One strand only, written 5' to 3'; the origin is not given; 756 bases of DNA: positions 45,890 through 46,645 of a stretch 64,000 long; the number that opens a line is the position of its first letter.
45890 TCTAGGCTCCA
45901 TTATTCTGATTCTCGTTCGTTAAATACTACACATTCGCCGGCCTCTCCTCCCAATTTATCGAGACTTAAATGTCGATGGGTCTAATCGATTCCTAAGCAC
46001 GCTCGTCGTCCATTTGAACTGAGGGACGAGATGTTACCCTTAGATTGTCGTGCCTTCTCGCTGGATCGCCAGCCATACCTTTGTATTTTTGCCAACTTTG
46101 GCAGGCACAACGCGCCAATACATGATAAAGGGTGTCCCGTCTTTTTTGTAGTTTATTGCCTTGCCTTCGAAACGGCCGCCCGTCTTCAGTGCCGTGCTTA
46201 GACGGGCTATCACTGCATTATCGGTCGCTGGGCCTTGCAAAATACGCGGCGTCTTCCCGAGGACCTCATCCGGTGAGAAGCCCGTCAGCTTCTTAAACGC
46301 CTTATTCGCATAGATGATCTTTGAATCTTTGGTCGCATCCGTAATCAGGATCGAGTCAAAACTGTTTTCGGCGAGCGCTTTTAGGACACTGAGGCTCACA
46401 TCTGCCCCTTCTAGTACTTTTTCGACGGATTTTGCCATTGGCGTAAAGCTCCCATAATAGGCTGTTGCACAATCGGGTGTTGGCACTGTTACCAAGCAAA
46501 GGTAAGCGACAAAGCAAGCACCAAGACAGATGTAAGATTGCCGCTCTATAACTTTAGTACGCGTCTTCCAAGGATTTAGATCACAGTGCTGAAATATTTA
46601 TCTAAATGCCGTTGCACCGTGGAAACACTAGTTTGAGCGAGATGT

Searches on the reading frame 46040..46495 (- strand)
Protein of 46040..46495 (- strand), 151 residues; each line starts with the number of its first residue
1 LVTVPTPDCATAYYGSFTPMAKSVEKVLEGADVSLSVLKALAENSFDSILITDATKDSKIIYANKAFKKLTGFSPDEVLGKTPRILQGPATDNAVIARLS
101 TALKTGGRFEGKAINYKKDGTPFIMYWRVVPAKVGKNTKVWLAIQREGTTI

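Call 16: search_protein_families(library=pfam, proteins=[window:46040-46495:-], max_evalue=0.001)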
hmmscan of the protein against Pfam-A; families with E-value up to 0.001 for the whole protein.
window:46040-46495:- (151 aa): 6 families
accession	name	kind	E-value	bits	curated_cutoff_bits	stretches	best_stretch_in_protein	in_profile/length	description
PF13426.13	PAS_9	-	2.1e-13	50.9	27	1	47-146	2-99/103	PAS domain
PF00989.32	PAS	-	1e-11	45.3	22.6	1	39-131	4-95/113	PAS fold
PF08447.18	PAS_3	-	3.8e-07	30.7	25.6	1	60-139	1-81/89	PAS fold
PF08448.16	PAS_4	-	1.6e-06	28.8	23.1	1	47-132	6-88/110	PAS fold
PF13188.13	PAS_8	-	2.8e-06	27.5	21.8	1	38-89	3-53/65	PAS domain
PF18095.7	PAS_12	-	3e-06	27.3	22.6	1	48-111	57-121/153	UPF0242 C-terminal PAS-like domain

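Call 52: search_protein_families(library=ncbifam, proteins=[window:46040-46495:-], max_evalue=0.00001)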
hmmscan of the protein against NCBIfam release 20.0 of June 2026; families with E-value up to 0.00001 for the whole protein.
window:46040-46495:- (151 aa): 9 families
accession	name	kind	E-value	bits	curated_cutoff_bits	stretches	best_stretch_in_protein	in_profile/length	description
NF052652.1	YtvA_fam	equivalog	5.6e-22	78.5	250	1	40-147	4-113/243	YtvA family blue-light photoreceptor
NF052306.1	BluLightHisKinLov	equivalog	2.6e-20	72.6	450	1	44-131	30-118/334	blue-light-activated histidine kinase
NF010077.0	PRK13559.1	subfamily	4.2e-20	71.9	361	1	28-124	37-132/364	hypothetical protein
NF010076.0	PRK13557.1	subfamily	6.7e-17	61.1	631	1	49-124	43-119/540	histidine kinase famiy protein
TIGR00229.1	sensory_box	domain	1.1e-13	51.4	22.9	1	34-145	3-113/126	PAS domain S-box protein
NF045675.1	PhdiestaseDibA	equivalog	3.2e-11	42.3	980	1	31-128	73-167/623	phosphodiesterase DibA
TIGR02938.1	nifL_nitrog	equivalog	3.9e-11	42.2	242.45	1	48-132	16-98/494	nitrogen fixation negative regulator NifL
NF052574.1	HisKinEspCMyxo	equivalog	1.6e-08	33.2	1200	1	35-126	283-375/785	serine histidine kinase EspC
NF046020.1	HisKinCckABruc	equivalog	4.9e-06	24.7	1000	1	36-108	86-156/868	cell cycle histidine kinase CckA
